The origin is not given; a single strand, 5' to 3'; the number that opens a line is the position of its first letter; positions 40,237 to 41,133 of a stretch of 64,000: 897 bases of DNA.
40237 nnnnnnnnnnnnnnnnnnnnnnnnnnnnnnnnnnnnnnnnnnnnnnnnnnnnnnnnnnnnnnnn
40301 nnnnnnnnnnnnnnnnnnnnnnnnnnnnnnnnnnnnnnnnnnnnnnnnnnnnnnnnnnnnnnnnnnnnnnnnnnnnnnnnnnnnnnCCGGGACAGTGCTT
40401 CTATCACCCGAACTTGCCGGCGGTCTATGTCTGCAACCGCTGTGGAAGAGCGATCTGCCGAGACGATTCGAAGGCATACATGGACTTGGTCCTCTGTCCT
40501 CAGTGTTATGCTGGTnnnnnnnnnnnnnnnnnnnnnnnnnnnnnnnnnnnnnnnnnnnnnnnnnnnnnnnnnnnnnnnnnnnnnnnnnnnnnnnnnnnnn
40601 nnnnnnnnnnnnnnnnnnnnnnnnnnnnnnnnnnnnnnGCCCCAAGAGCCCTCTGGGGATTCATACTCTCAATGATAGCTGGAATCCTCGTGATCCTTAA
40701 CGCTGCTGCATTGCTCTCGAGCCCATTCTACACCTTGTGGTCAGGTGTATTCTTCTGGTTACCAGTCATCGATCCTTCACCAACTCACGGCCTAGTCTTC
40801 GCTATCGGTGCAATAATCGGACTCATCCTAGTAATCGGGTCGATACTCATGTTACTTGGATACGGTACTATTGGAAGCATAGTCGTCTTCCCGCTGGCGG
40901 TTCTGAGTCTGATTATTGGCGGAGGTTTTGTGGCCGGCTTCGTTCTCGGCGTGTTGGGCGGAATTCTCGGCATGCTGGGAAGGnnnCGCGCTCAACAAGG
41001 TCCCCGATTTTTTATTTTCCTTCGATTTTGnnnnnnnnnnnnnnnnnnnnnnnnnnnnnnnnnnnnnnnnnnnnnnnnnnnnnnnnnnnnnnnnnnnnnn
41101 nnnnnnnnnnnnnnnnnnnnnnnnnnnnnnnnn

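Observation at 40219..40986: Membrane-anchored double zinc-finger protein (zinc ribbon + B-box/RING-like) heading the Ub operon; soluble paralogue at 45558-45950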

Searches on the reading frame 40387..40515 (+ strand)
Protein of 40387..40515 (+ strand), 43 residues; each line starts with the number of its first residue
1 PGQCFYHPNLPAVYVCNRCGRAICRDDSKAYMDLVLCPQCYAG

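Call 81: search_solved_structures(query=A4, max_evalue=10, show_alignments=4)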
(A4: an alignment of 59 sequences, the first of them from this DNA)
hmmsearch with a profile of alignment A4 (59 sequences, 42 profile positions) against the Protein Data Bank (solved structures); distinct sequences matched with E-value up to 10: 120 (the best 60 are shown).
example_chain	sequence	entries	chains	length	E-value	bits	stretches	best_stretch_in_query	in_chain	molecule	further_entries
5v3g_D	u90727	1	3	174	3.9e-05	26.7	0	13-21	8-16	PR domain zinc finger protein 9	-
5egb_A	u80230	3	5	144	0.00023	24.2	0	13-21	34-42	Histone-lysine N-methyltransferase PRDM9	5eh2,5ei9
4ap4_A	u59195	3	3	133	0.00028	23.9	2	16-40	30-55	E3 UBIQUITIN LIGASE RNF4 | E3 UBIQUITIN-PROTEIN LIGASE RNF4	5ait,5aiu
6o5k_A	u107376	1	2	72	0.00087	22.3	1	8-31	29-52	Transcription intermediary factor 1-beta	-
1z60_A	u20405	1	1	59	0.0021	21.1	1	11-39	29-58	TFIIH basal transcription factor complex p44 subunit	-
2cor_A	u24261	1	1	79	0.0063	19.6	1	12-41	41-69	PINCH protein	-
2jun_A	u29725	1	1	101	0.011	18.8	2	2-29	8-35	Midline-1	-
5x6t_A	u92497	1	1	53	0.011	18.7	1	10-41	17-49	Synaptotagmin-like protein 4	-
1x6h_A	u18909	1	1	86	0.013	18.5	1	9-21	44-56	Transcriptional repressor CTCF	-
6h3a_A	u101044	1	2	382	0.014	18.5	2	8-31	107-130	Transcription intermediary factor 1-beta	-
2yvr_A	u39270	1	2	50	0.014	18.5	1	2-31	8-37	Transcription intermediary factor 1-beta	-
3ng2_A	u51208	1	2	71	0.015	18.4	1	16-41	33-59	RING finger protein 4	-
2ea6_A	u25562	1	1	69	0.016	18.3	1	16-41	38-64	RING finger protein 4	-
4ppe_A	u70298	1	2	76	0.018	18.1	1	16-41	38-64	E3 ubiquitin-protein ligase RNF4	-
5o85_B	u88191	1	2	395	0.019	18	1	12-41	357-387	General transcription factor IIH subunit 2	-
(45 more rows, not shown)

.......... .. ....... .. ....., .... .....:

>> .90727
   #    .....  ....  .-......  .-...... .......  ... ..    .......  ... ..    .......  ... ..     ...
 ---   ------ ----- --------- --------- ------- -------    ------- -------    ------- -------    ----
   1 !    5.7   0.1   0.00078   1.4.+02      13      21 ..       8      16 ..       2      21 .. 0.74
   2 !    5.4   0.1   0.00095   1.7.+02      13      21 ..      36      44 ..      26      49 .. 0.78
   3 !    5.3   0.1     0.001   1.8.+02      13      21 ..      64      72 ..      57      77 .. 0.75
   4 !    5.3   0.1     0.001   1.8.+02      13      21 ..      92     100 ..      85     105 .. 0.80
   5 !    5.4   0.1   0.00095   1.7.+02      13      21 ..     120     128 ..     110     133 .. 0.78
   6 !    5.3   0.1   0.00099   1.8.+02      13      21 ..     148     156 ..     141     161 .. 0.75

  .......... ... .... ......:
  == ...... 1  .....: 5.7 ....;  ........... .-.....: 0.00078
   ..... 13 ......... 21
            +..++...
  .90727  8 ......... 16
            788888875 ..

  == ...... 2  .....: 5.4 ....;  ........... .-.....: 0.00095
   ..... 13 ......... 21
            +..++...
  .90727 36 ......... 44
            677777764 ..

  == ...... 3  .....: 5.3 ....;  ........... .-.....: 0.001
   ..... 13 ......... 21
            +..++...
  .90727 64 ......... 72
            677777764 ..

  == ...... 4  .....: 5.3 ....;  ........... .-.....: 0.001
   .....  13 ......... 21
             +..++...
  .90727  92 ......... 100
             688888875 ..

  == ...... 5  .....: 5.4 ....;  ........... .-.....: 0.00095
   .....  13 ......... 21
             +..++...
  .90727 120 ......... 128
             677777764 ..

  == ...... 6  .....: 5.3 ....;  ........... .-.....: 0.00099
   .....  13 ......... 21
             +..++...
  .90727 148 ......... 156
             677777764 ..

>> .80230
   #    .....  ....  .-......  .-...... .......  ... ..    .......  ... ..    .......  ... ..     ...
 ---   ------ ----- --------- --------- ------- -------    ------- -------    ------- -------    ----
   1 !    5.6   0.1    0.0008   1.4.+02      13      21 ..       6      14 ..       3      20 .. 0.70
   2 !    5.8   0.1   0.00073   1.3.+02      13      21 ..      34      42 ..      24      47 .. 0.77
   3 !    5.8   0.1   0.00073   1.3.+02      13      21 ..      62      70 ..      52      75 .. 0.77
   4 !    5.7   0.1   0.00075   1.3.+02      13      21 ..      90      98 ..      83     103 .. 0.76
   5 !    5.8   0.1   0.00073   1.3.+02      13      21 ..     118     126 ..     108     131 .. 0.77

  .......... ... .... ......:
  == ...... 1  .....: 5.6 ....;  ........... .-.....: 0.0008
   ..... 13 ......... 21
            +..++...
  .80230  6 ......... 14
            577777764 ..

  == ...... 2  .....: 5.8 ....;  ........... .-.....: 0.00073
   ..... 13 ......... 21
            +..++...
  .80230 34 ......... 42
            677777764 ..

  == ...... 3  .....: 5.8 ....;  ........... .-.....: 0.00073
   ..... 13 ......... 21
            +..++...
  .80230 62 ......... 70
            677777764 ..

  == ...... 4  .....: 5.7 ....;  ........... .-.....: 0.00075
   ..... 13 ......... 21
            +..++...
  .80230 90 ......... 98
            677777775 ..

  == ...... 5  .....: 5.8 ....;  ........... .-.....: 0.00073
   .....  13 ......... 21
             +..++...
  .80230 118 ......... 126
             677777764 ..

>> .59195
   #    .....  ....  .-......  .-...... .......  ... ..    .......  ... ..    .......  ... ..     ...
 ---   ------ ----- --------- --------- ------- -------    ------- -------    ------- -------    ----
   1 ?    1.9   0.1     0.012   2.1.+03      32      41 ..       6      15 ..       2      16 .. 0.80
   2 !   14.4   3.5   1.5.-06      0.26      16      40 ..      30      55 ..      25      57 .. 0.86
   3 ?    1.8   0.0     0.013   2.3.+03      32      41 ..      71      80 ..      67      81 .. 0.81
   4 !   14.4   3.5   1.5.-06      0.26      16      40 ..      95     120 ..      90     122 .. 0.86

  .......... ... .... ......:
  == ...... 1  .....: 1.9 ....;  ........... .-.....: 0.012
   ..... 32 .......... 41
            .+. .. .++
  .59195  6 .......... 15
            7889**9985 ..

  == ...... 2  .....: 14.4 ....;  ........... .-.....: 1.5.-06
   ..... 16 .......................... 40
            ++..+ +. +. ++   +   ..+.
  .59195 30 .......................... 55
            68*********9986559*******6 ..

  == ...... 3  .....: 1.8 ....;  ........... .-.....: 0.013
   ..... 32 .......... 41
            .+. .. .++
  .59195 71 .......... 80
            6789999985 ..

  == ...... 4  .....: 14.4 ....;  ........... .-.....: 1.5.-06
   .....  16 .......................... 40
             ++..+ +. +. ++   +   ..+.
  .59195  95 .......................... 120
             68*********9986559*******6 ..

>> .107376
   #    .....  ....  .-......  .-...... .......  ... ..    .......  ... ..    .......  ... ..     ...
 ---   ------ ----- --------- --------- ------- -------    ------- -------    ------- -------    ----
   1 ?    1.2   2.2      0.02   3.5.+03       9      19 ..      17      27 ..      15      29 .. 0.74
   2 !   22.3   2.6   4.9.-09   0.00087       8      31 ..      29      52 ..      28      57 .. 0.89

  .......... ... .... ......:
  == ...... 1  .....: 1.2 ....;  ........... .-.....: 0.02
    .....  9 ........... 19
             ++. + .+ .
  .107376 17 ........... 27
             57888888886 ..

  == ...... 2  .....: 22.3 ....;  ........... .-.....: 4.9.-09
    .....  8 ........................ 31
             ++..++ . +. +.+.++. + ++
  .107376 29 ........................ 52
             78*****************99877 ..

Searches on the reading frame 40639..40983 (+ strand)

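Call 83: search_protein_families(library=pfam, proteins=[window:40639-40983:+], max_evalue=10)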
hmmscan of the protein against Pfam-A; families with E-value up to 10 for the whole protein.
seq(115 aa): 1 family
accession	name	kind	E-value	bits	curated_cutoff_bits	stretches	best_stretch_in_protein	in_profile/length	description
PF19609.4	DUF6114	-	2.3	9.3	27.9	0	4-111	9-102/106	Family of unknown function (DUF6114)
